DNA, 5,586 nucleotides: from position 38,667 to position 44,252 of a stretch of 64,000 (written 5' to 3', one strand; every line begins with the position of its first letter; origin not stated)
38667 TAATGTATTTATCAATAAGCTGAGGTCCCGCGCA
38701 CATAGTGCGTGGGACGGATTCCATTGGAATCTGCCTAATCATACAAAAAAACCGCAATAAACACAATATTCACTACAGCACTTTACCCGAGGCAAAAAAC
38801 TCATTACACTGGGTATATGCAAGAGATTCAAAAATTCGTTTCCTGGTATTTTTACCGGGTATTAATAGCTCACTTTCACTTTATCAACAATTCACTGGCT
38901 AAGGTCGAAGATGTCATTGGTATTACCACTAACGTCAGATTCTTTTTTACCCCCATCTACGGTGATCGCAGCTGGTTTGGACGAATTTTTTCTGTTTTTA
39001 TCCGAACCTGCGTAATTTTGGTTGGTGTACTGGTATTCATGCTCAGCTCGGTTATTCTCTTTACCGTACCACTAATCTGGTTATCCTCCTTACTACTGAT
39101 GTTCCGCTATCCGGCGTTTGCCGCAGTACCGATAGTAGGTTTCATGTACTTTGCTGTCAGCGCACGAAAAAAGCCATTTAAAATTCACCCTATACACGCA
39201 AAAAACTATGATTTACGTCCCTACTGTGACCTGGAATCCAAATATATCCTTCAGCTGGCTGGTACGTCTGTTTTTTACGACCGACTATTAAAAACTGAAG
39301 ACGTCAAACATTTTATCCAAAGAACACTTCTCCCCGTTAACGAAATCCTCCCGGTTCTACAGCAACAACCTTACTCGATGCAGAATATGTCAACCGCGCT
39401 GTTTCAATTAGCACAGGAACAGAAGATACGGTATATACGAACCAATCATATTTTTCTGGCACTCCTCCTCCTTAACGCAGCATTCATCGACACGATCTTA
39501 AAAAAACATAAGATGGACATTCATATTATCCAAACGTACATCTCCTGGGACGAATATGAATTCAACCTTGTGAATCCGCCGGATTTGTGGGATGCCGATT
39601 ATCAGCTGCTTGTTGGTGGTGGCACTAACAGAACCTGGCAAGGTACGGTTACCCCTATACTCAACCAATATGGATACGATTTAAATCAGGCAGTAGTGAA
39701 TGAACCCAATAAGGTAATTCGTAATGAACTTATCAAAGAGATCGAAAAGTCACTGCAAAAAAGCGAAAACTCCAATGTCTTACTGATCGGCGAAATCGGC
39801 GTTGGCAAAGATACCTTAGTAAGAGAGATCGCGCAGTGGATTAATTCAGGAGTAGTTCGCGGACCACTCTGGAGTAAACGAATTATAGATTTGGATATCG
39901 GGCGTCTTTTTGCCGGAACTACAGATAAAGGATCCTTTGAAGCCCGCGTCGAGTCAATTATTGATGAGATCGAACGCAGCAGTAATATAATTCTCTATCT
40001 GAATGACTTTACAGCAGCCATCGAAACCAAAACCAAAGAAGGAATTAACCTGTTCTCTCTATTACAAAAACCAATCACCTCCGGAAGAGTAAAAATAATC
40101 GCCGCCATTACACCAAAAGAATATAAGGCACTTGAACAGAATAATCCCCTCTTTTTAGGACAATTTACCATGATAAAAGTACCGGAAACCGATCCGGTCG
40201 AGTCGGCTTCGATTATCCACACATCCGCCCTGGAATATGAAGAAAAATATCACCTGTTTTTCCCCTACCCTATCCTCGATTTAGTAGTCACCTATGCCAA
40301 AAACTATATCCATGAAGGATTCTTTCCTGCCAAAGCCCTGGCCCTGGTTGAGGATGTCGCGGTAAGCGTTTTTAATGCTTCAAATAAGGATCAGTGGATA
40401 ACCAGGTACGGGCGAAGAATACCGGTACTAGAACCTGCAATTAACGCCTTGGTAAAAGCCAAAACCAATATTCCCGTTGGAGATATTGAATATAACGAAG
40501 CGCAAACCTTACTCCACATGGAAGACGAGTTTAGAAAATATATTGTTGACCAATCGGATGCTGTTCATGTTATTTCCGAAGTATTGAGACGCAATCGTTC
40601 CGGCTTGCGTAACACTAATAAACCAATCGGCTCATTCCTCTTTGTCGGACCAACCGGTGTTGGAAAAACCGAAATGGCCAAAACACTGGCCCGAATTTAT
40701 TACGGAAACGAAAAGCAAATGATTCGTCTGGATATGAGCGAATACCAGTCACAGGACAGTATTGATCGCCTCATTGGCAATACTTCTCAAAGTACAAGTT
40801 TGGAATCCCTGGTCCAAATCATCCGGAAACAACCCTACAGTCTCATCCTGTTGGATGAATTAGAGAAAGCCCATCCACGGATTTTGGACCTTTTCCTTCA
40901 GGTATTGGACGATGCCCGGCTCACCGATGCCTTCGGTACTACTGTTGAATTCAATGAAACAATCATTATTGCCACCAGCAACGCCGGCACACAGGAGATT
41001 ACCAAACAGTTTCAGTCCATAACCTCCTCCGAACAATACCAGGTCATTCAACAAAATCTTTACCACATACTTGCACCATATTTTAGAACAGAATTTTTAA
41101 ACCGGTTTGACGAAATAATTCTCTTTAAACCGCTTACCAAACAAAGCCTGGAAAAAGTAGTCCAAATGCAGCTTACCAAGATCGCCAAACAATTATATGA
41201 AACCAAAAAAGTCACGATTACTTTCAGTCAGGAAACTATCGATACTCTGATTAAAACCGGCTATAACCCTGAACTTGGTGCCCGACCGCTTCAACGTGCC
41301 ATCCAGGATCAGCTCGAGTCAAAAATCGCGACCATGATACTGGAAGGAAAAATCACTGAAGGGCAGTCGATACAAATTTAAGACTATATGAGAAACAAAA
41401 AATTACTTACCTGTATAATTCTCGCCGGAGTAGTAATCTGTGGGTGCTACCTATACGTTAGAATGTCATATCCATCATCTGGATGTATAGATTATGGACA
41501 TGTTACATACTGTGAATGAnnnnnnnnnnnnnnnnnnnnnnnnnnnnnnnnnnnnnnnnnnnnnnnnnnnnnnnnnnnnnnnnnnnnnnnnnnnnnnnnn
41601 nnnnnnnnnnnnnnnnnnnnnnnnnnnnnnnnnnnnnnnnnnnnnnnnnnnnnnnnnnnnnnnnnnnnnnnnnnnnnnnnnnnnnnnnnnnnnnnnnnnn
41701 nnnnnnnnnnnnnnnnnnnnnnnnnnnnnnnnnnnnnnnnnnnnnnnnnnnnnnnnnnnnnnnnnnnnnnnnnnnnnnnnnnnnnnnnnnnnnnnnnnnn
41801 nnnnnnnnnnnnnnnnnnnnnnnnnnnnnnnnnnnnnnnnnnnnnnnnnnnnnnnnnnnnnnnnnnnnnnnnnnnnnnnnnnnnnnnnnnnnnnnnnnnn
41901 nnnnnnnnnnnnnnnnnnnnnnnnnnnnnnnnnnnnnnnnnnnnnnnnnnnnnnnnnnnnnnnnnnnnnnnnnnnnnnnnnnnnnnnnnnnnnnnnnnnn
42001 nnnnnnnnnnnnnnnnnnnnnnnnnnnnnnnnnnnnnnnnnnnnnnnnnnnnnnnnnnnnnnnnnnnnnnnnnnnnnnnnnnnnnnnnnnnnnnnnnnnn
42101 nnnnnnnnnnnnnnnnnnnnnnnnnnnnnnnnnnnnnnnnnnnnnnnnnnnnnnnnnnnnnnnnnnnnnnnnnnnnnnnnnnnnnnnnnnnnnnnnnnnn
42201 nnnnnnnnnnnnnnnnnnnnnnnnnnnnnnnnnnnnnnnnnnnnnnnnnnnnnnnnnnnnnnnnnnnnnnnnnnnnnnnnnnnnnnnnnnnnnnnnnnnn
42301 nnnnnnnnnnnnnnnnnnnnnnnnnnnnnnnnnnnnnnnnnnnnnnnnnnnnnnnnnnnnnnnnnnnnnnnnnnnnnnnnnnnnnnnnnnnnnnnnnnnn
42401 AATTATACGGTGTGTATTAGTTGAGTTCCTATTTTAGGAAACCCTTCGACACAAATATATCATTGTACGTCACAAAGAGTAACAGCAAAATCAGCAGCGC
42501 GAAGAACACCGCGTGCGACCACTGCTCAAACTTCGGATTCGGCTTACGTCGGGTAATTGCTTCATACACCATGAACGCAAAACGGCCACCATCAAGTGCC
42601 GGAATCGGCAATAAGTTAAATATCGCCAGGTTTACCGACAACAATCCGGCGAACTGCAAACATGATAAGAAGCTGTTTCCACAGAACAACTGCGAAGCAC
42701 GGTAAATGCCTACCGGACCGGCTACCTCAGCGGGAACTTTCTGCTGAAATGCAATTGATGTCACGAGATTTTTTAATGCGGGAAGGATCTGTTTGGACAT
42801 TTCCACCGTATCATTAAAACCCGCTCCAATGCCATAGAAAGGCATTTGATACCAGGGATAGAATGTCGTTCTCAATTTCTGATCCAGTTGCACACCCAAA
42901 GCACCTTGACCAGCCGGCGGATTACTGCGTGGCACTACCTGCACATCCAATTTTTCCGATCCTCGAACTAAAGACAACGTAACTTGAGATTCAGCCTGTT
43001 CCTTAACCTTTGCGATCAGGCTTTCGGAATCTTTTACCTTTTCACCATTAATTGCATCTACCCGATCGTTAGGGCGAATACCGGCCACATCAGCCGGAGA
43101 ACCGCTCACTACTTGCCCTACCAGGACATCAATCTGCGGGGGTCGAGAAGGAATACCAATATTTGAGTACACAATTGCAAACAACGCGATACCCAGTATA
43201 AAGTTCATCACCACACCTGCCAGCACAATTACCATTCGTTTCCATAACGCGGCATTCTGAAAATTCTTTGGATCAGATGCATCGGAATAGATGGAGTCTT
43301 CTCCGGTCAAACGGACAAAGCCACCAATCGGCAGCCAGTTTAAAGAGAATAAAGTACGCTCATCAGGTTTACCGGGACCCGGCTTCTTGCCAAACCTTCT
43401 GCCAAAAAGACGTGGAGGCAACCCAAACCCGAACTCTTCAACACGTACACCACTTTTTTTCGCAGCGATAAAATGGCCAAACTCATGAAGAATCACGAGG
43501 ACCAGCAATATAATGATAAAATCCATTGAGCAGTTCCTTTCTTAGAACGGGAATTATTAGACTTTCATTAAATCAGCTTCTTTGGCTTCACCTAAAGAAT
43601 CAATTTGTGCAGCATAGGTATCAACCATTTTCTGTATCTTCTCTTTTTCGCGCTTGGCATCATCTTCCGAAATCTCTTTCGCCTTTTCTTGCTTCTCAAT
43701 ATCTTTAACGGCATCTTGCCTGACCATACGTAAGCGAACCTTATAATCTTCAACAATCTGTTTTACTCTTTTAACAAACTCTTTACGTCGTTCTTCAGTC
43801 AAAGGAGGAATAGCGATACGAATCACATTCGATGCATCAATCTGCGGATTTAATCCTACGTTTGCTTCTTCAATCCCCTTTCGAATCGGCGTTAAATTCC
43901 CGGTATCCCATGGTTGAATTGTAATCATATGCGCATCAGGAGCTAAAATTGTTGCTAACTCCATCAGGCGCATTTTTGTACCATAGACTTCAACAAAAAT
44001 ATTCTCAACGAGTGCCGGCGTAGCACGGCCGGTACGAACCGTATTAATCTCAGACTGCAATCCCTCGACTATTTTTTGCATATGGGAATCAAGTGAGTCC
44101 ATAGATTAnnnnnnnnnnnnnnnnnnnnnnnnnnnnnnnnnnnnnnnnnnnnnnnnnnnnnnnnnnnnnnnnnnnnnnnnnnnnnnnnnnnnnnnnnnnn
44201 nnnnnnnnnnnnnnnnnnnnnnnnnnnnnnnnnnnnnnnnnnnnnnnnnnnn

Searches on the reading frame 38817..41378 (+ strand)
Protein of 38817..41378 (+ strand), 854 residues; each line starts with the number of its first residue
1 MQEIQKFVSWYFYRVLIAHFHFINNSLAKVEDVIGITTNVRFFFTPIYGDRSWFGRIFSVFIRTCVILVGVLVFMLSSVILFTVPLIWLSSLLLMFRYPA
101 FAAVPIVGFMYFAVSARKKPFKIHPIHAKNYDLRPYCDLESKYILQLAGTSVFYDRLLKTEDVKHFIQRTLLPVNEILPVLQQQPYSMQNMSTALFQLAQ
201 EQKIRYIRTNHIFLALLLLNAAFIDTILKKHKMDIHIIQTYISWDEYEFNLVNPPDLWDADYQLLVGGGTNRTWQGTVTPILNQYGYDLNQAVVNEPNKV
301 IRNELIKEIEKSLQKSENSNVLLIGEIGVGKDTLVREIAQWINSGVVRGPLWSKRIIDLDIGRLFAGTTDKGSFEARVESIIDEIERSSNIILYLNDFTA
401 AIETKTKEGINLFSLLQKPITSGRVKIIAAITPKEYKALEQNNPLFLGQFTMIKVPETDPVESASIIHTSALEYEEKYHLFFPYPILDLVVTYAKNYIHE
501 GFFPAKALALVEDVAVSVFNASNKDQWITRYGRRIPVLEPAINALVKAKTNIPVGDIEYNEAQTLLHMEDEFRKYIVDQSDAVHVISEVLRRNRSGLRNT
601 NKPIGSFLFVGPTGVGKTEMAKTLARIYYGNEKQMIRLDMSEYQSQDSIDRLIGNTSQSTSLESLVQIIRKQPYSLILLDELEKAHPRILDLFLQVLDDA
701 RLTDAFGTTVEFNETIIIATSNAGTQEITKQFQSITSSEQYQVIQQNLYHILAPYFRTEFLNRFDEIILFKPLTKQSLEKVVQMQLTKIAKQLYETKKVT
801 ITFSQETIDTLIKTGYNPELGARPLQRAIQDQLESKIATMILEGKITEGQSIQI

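Call 62: search_protein_families(library=pfam, proteins=[window:38817-41378:+], max_evalue=0.001)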
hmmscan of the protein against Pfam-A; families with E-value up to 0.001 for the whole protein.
window:38817-41378:+ (854 aa): 21 families
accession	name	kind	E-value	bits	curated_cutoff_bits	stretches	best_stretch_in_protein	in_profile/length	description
PF07724.20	AAA_2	-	9.3e-48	162.8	27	1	602-767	1-166/166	AAA domain (Cdc48 subfamily)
PF10431.15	ClpB_D2-small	-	2.3e-23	82.4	21.9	1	773-854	1-81/81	C-terminal, D2-small domain, of ClpB protein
PF07728.20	AAA_5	-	4.8e-16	59.5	22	1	607-728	2-131/139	AAA domain (dynein-related subfamily)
PF00004.35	AAA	-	2.5e-15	57.5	21.2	1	608-732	2-118/131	ATPase family associated with various cellular activities (AAA)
PF00158.32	Sigma54_activat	-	8.2e-09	35.8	20.2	0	605-730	23-151/168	Sigma-54 interaction domain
PF13401.12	AAA_22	-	1.2e-08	35.8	27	0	606-698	7-109/130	AAA domain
PF13191.12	AAA_16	-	1e-06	29.8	32.6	0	302-343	5-49/167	AAA ATPase domain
PF02367.23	TsaE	-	9.2e-06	26.1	26.6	0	306-344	11-47/128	Threonylcarbamoyl adenosine biosynthesis protein TsaE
PF12775.13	AAA_7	-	1.1e-05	25.5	25.8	0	606-654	35-83/181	P-loop containing dynein motor region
PF20720.3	nSTAND3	-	1.5e-05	25.2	27.2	0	608-639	21-52/155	Novel STAND NTPase 3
PF05673.19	DUF815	-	2.7e-05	23.9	23.8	0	301-343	36-78/249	Protein of unknown function (DUF815)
PF00005.33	ABC_tran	-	5.9e-05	24.1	25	0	609-688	16-80/137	ABC transporter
PF13173.12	AAA_14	-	7.3e-05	23.2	27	0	608-685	6-74/129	AAA domain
PF13238.12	AAA_18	-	0.00024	22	29.4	0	609-707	3-94/128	AAA domain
PF05729.18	NACHT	-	0.00025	21.4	26.7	0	608-735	4-143/167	NACHT domain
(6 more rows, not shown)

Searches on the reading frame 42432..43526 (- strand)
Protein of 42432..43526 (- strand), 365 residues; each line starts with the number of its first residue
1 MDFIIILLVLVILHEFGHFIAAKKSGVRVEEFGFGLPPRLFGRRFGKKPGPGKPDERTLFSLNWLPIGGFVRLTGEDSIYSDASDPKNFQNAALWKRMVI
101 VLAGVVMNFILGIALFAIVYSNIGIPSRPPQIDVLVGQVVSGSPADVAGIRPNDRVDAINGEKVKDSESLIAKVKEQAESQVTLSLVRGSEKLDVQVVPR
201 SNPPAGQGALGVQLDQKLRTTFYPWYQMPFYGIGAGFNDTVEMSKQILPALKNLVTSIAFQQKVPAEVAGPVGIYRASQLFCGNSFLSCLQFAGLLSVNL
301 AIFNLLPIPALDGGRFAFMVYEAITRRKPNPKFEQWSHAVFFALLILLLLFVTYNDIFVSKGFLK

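Call 62: search_protein_families(library=pfam, proteins=[window:42432-43526:-], max_evalue=0.001)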
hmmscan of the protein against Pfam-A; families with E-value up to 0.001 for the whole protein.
window:42432-43526:- (365 aa): 4 families
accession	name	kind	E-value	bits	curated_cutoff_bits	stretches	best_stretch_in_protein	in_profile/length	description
PF02163.28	Peptidase_M50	-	2.4e-55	187.7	27.2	1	3-348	2-221/221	Peptidase family M50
PF17820.7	PDZ_6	-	2e-11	43.9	27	1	136-188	2-54/54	PDZ domain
PF13180.12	PDZ_2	-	4e-11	43.5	27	1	123-197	3-78/80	PDZ domain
PF00595.29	PDZ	-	1.7e-05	25.5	23.2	1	132-184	25-78/81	PDZ domain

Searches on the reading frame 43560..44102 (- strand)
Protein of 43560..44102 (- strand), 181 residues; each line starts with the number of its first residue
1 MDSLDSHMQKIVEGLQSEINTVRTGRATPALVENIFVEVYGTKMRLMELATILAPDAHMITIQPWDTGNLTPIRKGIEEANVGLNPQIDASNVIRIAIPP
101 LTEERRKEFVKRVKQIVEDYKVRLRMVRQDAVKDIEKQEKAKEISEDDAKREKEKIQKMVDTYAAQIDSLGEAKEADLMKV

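Call 62: search_protein_families(library=pfam, proteins=[window:43560-44102:-], max_evalue=0.001)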
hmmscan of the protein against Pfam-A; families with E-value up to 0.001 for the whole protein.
window:43560-44102:- (181 aa): 1 family
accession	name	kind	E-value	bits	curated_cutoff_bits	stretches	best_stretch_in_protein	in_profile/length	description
PF01765.24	RRF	-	1.4e-56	191.3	29.7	1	15-179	1-164/164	Ribosome recycling factor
